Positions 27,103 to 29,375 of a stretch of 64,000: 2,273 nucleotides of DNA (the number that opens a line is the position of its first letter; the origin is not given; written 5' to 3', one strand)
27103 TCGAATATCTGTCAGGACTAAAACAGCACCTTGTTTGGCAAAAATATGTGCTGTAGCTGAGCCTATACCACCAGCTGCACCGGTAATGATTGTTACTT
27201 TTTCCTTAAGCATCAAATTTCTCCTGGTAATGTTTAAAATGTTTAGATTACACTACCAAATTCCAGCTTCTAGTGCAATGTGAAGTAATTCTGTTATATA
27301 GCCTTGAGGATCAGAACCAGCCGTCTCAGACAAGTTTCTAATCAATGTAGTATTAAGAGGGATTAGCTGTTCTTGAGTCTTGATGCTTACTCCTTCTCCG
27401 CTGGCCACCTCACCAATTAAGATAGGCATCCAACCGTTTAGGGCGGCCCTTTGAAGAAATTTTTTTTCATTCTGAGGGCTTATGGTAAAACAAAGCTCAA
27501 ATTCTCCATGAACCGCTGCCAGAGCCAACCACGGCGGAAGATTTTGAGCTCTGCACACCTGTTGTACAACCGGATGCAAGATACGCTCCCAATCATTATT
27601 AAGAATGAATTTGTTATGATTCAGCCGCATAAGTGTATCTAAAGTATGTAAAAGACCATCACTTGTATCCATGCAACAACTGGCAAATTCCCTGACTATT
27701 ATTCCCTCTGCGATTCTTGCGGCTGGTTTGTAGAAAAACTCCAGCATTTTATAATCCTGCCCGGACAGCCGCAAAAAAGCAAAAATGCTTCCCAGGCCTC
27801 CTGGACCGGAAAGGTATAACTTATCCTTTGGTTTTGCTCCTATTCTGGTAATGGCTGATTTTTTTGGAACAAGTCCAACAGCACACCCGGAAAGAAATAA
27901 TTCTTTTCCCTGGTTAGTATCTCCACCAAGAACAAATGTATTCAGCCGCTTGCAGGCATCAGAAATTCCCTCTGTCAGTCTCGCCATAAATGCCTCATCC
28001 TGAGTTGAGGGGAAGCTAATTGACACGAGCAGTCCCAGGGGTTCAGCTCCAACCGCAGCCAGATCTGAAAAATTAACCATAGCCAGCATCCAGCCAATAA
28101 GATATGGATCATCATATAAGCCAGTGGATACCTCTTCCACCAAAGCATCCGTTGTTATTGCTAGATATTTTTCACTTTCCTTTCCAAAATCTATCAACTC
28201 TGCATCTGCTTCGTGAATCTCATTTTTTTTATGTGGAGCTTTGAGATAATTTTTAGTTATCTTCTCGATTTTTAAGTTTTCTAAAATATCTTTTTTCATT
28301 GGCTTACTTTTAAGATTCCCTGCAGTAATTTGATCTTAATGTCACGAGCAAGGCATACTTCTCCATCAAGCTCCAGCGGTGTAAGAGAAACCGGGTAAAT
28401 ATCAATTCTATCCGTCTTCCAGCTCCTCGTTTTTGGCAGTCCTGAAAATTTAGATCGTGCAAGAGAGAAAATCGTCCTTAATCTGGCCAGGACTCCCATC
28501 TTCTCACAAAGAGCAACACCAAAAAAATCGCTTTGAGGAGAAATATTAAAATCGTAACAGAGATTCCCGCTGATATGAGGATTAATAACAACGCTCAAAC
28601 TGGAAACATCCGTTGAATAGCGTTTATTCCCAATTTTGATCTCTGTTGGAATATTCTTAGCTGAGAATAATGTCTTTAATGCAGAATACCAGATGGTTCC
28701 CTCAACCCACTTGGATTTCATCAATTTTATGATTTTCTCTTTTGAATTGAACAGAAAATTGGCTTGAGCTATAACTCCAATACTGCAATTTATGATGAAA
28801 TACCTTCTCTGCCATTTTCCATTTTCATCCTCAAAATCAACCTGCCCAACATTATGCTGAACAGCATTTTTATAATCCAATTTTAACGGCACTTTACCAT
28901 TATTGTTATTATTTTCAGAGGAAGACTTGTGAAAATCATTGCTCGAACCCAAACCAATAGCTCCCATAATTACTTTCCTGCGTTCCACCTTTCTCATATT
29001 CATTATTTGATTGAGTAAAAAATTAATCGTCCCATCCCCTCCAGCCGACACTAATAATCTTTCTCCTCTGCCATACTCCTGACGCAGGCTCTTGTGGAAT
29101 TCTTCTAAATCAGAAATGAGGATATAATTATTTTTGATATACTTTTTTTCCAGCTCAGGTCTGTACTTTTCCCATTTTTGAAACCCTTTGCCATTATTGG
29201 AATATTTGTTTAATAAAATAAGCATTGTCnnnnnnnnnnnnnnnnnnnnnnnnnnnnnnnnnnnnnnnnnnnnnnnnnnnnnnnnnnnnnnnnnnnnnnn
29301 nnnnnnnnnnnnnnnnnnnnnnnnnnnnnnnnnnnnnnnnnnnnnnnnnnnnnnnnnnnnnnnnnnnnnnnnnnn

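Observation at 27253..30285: Unusual enzyme trio: UbiA prenyltransferase plus DAGK_cat lipid kinase plus ThiL-like PurM-superfamily kinase in one operon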

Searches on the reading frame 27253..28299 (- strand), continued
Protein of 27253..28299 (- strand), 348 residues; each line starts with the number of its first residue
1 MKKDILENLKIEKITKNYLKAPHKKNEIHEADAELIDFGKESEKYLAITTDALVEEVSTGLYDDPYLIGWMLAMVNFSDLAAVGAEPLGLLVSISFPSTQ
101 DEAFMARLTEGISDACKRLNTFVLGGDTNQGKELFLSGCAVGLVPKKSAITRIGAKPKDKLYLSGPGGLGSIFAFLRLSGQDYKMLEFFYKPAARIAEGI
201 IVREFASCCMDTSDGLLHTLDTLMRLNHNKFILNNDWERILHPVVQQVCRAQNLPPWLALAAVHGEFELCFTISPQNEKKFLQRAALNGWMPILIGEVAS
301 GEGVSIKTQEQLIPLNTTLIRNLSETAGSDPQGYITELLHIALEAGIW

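Call 94: search_protein_families(library=ncbifam, proteins=[L087:137-916:+, L087:2010-3143:+, L087:7172-8020:+, L087:5956-7026:+, L087:4356-5537:-, L087:8113-9504:+], max_evalue=1e-8)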
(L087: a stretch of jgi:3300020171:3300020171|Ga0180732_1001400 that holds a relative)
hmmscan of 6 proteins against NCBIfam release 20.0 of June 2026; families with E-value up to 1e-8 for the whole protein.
L087:137-916:+ (259 aa): 7 families
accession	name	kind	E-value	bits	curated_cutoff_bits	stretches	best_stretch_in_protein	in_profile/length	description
NF003198.0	PRK04169.1-2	subfamily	3e-70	236.1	247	1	5-235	16-246/249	geranylgeranylglyceryl/heptaprenylglyceryl phosphate synthase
TIGR01769.1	GGGP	equivalog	9.8e-52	175.7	161.55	1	10-213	2-203/205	phosphoglycerol geranylgeranyltransferase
NF003201.0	PRK04169.1-5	equivalog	7.2e-46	156.4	388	1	2-235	16-246/253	phosphoglycerol geranylgeranyltransferase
TIGR01768.1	GGGP-family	subfamily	2.3e-44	151.6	113.25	1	11-224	4-216/224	geranylgeranylglyceryl phosphate synthase family protein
NF003202.0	PRK04169.1-6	equivalog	1.3e-36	126.4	353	1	3-233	22-253/254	phosphoglycerol geranylgeranyltransferase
NF003199.0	PRK04169.1-3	subfamily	1.1e-11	44.8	169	1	13-221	14-218/233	geranylgeranylglyceryl/heptaprenylglyceryl phosphate synthase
TIGR03572.1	WbuZ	equivalog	7.4e-09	35.3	299.7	0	160-226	47-114/232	glycosyl amidation-associated protein WbuZ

L087:2010-3143:+ (377 aa): 59 families (the best 25 are shown)
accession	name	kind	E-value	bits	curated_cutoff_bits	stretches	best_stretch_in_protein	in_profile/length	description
TIGR01141.1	hisC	equivalog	1.7e-89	300.1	276.55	1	29-357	19-347/349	histidinol-phosphate transaminase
NF002878.0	PRK03321.1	subfamily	2.2e-64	217.4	374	1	35-361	27-350/352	histidinol-phosphate transaminase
TIGR01140.1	L_thr_O3P_dcar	equivalog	1.3e-63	215.2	290.55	1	45-356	27-330/331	threonine-phosphate decarboxylase CobD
NF003496.0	PRK05166.1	equivalog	4.3e-61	206.7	540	1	29-359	35-369/373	histidinol-phosphate transaminase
NF002877.0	PRK03317.1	equivalog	6.2e-58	196.4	409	1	34-361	35-368/374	histidinol-phosphate transaminase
NF006014.0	PRK08153.1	equivalog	6.2e-49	166.8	510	1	35-356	38-360/370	pyridoxal phosphate-dependent aminotransferase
NF006580.0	PRK09105.1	subfamily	1.1e-45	156.1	444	1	19-350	35-361/375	pyridoxal phosphate-dependent aminotransferase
NF002726.0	PRK02610.1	equivalog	4.6e-45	154.2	391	1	31-358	29-367/374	histidinol-phosphate transaminase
NF006225.0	PRK08354.1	equivalog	2.6e-40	138.7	288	1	70-359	50-315/318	putative aminotransferase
NF051461.1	pyoverd_PtaA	equivalog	4.9e-39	134.1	500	1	24-351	28-351/359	pyoverdine biosynthesis transaminase PtaA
NF004870.0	PRK06225.1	equivalog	5.3e-39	134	351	1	13-348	11-361/380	pyridoxal phosphate-dependent aminotransferase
NF041364.1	GntC_guanitoxin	equivalog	5.4e-36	124.2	415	1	70-349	41-345/356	guanitoxin biosynthesis PLP-dependent (S)-gamma-hydroxy-L-arginine cyclodehydratase GntC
NF005915.1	PRK07908.1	equivalog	9.3e-35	120.5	360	1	45-353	26-328/332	Rv2231c family histidinol phosphate aminotransferase CobC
NF005744.0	PRK07568.1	subfamily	1e-32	113.5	389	1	77-322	82-341/398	pyridoxal phosphate-dependent aminotransferase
NF053748.1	bifunc_CobBC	exception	4.3e-32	111.4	950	1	45-307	494-750/797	bifunctional hydrogenobyrinic acid a,c-diamide synthase/histidinol phosphate aminotransferase CobBC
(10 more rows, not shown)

L087:7172-8020:+ (282 aa): 11 families
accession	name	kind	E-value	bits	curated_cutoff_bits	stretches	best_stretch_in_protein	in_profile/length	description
NF009523.0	PRK12884.1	equivalog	3.9e-40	137.8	269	1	9-282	5-275/279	prenyltransferase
NF009521.0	PRK12882.1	equivalog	5.9e-25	88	296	1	7-282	4-275/280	geranylgeranylglycerol-phosphate geranylgeranyltransferase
NF009522.0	PRK12883.1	equivalog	8.2e-24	84.6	353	1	8-282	3-272/279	geranylgeranylglycerol-phosphate geranylgeranyltransferase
TIGR01476.1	chlor_syn_BchG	subfamily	3.3e-20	72.7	212.3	1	45-238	43-238/283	(bacterio)chlorophyll synthase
NF005742.0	PRK07566.1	equivalog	3.9e-18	65.6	313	1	46-236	72-264/315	chlorophyll synthase ChlG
TIGR01475.1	ubiA_other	subfamily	1.9e-14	53.8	180.8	1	8-255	2-251/282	UbiA-like polyprenyltransferase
NF009513.0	PRK12872.1-3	equivalog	4.1e-12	46.2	288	1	37-272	47-279/293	prenyltransferase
NF009526.0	PRK12888.1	equivalog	7.6e-10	38.7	364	1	8-265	15-271/301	4-hydroxybenzoate octaprenyltransferase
NF009058.0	PRK12392.1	subfamily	8.1e-10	38.3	494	1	40-249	48-268/333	bacteriochlorophyll c synthase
NF041584.1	MqnP_SCO4491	exception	1.2e-09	38.4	420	1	10-267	5-261/285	menaquinone biosynthesis prenyltransferase MqnP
NF009525.0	PRK12887.1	equivalog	2.6e-09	36.8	226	1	39-251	49-271/310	homogentisate phytyltransferase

L087:5956-7026:+ (356 aa): 16 families
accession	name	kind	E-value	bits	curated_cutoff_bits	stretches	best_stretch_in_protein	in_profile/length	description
NF040698.1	IdsA_Meth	equivalog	1.7e-92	310.2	468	1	7-330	4-319/328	short chain isoprenyl diphosphate synthase IdsA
NF041003.1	GGPP_syn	equivalog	2.7e-73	246.9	500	1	16-323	12-308/326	geranylgeranyl diphosphate synthase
NF041169.1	f2_encap_cargo4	exception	2.4e-63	214.4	450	1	45-319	48-313/334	family 2 encapsulin nanocompartment cargo protein polyprenyl transferase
TIGR02748.1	GerC3_HepT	equivalog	3.7e-51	174.1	456.55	1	34-329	30-309/319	heptaprenyl diphosphate synthase component II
NF040789.2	gerfarn_diphsyn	equivalog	4.4e-50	170.8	560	1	9-329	10-335/345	geranylfarnesyl diphosphate synthase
NF045485.1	FPPsyn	subfamily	1.9e-49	168.4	275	1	16-267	7-256/288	farnesyl diphosphate synthase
NF045685.1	GGPPSynCrtE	equivalog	5.1e-47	160.3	460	1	11-266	8-260/293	geranylgeranyl diphosphate synthase CrtE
NF045628.1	HxpDPsynlarge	equivalog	2.4e-46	158.2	500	1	33-329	21-301/311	hexaprenyl-diphosphate synthase large subunit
NF008140.0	PRK10888.1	equivalog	6.4e-44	150.6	412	1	41-329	37-313/323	octaprenyl diphosphate synthase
NF045549.1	GGPPsyn_IdsB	equivalog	5.5e-42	144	475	1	46-321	64-331/346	geranylgeranyl diphosphate synthase IdsB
TIGR02749.1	prenyl_cyano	equivalog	1.3e-41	142.6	383.2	1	35-330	32-313/322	solanesyl diphosphate synthase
NF042417.1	NPPPS_Mycobact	equivalog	1.1e-36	126.6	600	1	35-329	44-325/335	nonaprenyl/(2E,6E)-farnesyl/geranylgeranyl diphosphat synthase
NF007877.0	PRK10581.1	equivalog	5.8e-35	120.9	321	1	10-268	7-265/299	(2E,6E)-farnesyl diphosphate synthase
NF040627.1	GFPS_Meth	equivalog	9.2e-34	117.2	600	1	29-236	22-215/285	geranylfarnesyl diphosphate synthase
NF042416.1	GFPPS_Mycobact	equivalog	2.9e-26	92.3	600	1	37-317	32-327/350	bifunctional (2E,6E)-farnesyl/geranyl diphosphate synthase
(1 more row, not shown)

L087:4356-5537:- (393 aa): 24 families
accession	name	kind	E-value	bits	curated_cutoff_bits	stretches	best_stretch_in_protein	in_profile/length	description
NF041160.1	DGGPL_Thplmales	equivalog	6.4e-86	288.7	780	1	4-391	3-395/396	digeranylgeranylglycerophospholipid reductase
TIGR02032.1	GG-red-SF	subfamily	9.4e-63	212.6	158.8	1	5-305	1-296/297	geranylgeranyl reductase family protein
NF041080.1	DGGGPL_reductase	equivalog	3.3e-56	191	580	1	4-354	1-359/447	digeranylgeranylglycerophospholipid reductase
TIGR02023.1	BchP-ChlP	subfamily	4.3e-36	124.7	343.3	1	5-368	1-357/388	geranylgeranyl diphosphate reductase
NF041385.1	Dggglyphlred_Halo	equivalog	3.4e-30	104.9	700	1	1-368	1-377/405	digeranylgeranylglycerophospholipid reductase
TIGR02028.1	ChlP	equivalog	1.8e-21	76.4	505.3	1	7-332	3-332/398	geranylgeranyl reductase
NF045655.1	MkRedMenJ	equivalog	3.9e-21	75.4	700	1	2-308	2-317/406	menaquinone reductase MenJ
NF007450.0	PRK10015.1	subfamily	1.7e-16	60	466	1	4-226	5-226/429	FAD-dependent oxidoreductase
NF049967.1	QhpG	equivalog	6.7e-16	58.2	240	1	7-158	1-139/423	flavin-dependent monooxygenase QhpG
TIGR01988.1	Ubi-OHases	subfamily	1.8e-14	53.4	224.65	0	6-172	1-176/387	ubiquinone biosynthesis hydroxylase, UbiH/UbiF/VisC/COQ6 family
NF005951.1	PRK08020.1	equivalog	2.6e-14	52.8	590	1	90-326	98-334/388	3-demethoxyubiquinol 3-hydroxylase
NF007542.0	PRK10157.1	subfamily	3.3e-14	52.4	610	1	5-186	6-189/428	FAD-dependent oxidoreductase FixC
NF038171.1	maturase_LodB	equivalog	3.5e-13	49.4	400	0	6-171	1-171/361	lysine-epsilon-oxidase maturase LodB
NF005612.0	PRK07364.1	equivalog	5e-12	45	487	0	270-328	292-351/415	FAD-dependent hydroxylase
NF004834.1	PRK06185.1-3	subfamily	6e-12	45.1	500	0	108-171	116-180/420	FAD-dependent oxidoreductase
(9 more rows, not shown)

L087:8113-9504:+ (463 aa): 10 families
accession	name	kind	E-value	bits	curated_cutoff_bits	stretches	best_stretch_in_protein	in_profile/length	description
NF058655.1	CrtID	equivalog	1.5e-17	63.6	640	1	7-56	2-51/478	bifunctional phytoene desaturase/3,4-desaturase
NF005560.0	PRK07233.1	equivalog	2.5e-14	53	252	0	7-58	4-55/435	hypothetical protein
TIGR02734.1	crtI_fam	subfamily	5.7e-14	51.7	238.1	1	7-60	2-55/504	phytoene desaturase family protein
NF042421.1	hydcarot_desat_CrtD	equivalog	2.4e-13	49.4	500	0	6-60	4-58/487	1-hydroxycarotenoid 3,4-desaturase CrtD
NF045637.1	carotdesatCrtDProt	equivalog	1e-11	44.1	580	1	7-60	2-55/485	1-hydroxycarotenoid 3,4-desaturase CrtD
TIGR00562.1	proto_IX_ox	equivalog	1.4e-10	40.4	97.85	0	4-126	3-128/470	protoporphyrinogen oxidase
TIGR03467.1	HpnE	equivalog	2.4e-10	40.3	283.05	0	7-58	2-55/430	hydroxysqualene dehydroxylase HpnE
TIGR02730.1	carot_isom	equivalog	3.9e-10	39.2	586.9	0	4-67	1-64/493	carotenoid isomerase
TIGR02733.1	desat_CrtD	equivalog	8.6e-10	37.9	549.7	0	6-67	4-65/492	C-3',4' desaturase CrtD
TIGR00031.1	UDP-GALP_mutase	equivalog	1.6e-09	37.2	303.75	1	3-58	1-58/378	UDP-galactopyranose mutase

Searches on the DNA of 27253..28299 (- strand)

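Call 85: search_rna_families(sources=[L002, L010, L038, L061, L085, L086, L069], threshold=gathering)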
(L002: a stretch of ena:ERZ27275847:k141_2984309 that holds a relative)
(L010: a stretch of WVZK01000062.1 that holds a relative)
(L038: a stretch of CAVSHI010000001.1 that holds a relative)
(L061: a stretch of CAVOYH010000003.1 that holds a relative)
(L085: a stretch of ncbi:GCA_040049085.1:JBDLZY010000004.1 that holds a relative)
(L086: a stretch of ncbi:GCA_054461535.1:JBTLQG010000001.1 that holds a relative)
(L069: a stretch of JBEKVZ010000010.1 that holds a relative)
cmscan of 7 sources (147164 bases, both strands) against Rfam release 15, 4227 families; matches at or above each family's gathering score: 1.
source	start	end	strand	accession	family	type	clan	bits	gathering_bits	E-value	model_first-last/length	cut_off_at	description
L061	5365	5436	-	RF00005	tRNA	Gene; tRNA;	CL00001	69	29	1.4e-12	1-71/71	no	tRNA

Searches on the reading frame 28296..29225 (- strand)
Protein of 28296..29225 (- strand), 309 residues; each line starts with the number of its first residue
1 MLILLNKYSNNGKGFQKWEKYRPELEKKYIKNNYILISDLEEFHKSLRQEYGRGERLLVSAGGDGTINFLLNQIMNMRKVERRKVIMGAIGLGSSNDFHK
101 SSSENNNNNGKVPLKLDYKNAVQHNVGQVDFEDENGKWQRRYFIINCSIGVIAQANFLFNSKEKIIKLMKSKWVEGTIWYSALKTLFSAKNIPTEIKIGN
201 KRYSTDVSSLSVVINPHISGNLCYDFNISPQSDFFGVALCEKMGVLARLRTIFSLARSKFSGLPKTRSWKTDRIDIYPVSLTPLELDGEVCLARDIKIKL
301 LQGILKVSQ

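Call 3: search_protein_families(library=pfam, proteins=[window:28296-29225:-], max_evalue=0.01)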
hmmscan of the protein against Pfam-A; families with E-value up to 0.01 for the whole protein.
window:28296-29225:- (309 aa): 1 family
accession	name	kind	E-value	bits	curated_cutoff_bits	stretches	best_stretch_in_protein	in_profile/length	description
PF00781.29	DAGK_cat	-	1.9e-12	47.3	23.6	1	2-106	3-103/125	Diacylglycerol kinase catalytic domain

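Call 4: search_protein_families(library=ncbifam, proteins=[window:28296-29225:-], max_evalue=0.01)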
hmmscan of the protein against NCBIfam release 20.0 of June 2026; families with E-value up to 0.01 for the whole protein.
window:28296-29225:- (309 aa): 7 families
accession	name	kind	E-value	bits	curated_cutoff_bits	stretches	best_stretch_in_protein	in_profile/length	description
TIGR00147.1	TIGR00147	subfamily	5.2e-17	61.7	118.65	1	44-306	47-291/296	YegS/Rv2252/BmrU family lipid kinase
NF009603.0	PRK13055.1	subfamily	1.7e-09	37.1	342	1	54-290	59-280/335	diacylglycerol kinase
NF009605.0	PRK13059.1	equivalog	1.8e-09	37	313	1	56-307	58-289/295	putative lipid kinase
NF009604.0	PRK13057.1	equivalog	7.4e-08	31.7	274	1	2-307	12-292/302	lipid kinase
NF009602.0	PRK13054.1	equivalog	1.3e-07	31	284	1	54-306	56-289/301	lipid kinase YegS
NF009874.0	PRK13337.1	equivalog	5.7e-07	28.7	385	1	54-290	58-274/305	diacylglycerol kinase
TIGR03702.1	lip_kinase_YegS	equivalog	6.8e-06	25.3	387.45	1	54-139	52-126/295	lipid kinase YegS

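Call 24: search_solved_structures(query=window:28296-29225:-, max_evalue=0.01, show_alignments=1)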
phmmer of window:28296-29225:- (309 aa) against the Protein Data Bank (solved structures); distinct sequences matched with E-value up to 0.01: 1.
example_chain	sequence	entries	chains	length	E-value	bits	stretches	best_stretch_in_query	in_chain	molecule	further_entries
2qv7_A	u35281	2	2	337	0.00032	23.2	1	56-176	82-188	Diacylglycerol Kinase DgkB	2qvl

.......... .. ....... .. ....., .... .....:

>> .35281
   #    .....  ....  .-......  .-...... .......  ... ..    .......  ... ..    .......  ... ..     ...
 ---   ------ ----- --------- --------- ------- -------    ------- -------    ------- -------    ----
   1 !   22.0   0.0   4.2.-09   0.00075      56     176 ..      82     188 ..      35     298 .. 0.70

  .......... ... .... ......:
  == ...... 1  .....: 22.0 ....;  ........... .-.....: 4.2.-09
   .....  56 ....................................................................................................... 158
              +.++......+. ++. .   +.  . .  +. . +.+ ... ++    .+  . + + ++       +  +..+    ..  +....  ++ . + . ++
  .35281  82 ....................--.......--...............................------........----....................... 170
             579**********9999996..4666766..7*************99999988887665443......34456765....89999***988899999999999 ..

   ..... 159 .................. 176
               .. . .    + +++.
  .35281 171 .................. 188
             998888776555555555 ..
